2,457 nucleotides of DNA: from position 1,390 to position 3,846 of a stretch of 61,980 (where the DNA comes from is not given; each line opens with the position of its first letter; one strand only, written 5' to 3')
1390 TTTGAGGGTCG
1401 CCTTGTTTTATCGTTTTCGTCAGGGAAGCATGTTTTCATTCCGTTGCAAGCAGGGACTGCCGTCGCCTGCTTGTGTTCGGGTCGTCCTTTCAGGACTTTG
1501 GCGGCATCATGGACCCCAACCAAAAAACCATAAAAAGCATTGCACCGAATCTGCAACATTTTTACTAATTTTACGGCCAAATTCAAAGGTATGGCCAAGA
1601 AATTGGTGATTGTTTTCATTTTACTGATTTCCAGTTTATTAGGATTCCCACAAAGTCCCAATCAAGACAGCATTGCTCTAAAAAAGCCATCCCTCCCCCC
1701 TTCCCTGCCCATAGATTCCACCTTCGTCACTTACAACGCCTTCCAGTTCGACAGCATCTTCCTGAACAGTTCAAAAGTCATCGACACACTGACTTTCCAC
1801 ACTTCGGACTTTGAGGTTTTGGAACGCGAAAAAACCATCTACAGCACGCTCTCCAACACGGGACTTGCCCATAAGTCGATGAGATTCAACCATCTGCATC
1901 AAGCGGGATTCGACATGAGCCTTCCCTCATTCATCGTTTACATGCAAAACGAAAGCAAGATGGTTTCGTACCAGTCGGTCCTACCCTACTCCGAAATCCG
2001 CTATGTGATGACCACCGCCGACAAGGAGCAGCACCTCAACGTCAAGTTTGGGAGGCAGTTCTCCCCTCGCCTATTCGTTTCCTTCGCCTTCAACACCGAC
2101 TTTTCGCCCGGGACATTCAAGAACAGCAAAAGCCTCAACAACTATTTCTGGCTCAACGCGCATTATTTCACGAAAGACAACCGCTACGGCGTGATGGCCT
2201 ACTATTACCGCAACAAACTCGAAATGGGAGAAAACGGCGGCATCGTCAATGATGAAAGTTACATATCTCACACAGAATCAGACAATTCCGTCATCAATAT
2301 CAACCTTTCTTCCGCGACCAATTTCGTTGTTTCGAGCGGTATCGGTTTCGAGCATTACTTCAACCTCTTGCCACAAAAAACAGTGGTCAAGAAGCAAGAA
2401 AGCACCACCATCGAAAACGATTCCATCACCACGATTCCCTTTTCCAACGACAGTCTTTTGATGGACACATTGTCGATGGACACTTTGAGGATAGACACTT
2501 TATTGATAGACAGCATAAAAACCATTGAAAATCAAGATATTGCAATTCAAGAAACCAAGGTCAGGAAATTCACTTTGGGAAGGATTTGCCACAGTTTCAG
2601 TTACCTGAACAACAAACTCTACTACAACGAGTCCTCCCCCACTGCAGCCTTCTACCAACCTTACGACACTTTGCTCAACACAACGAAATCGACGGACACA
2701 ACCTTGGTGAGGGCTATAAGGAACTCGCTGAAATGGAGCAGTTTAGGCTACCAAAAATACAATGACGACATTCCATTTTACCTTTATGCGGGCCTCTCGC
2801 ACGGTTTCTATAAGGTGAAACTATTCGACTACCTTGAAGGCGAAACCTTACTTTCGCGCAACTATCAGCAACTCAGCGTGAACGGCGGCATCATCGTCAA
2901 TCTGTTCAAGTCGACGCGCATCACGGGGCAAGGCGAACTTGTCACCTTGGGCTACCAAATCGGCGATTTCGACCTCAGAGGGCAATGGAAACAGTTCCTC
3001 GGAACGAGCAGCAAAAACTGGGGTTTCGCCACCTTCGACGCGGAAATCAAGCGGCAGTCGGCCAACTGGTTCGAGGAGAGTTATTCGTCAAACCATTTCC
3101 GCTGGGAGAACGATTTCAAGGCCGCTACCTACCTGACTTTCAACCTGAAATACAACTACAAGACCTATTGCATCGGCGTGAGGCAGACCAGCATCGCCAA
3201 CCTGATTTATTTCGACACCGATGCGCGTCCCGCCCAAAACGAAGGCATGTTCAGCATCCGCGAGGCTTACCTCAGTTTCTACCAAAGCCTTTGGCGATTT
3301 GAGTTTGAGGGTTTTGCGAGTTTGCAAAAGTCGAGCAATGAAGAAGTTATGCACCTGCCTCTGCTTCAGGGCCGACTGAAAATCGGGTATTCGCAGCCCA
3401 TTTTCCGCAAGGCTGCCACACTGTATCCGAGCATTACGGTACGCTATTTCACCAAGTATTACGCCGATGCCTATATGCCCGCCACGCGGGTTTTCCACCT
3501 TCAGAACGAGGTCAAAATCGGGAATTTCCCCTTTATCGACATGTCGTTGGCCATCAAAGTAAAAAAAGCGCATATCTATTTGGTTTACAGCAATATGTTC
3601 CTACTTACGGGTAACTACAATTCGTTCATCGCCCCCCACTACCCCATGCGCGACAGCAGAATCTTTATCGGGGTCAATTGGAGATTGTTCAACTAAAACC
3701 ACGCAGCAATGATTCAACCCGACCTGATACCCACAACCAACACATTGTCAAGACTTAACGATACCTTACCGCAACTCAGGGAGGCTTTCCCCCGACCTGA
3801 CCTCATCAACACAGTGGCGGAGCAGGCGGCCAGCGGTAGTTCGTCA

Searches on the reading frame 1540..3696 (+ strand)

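Call 76: search_protein_families(library=pfam, proteins=[window:1540-3696:+], max_evalue=0.001)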
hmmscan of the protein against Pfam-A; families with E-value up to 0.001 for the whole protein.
window:1540-3696:+ (718 aa): 1 family
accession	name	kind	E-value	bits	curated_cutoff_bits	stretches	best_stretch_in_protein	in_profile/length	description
PF14121.12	Porin_10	-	1e-87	295.8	27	1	67-718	4-597/597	Putative porin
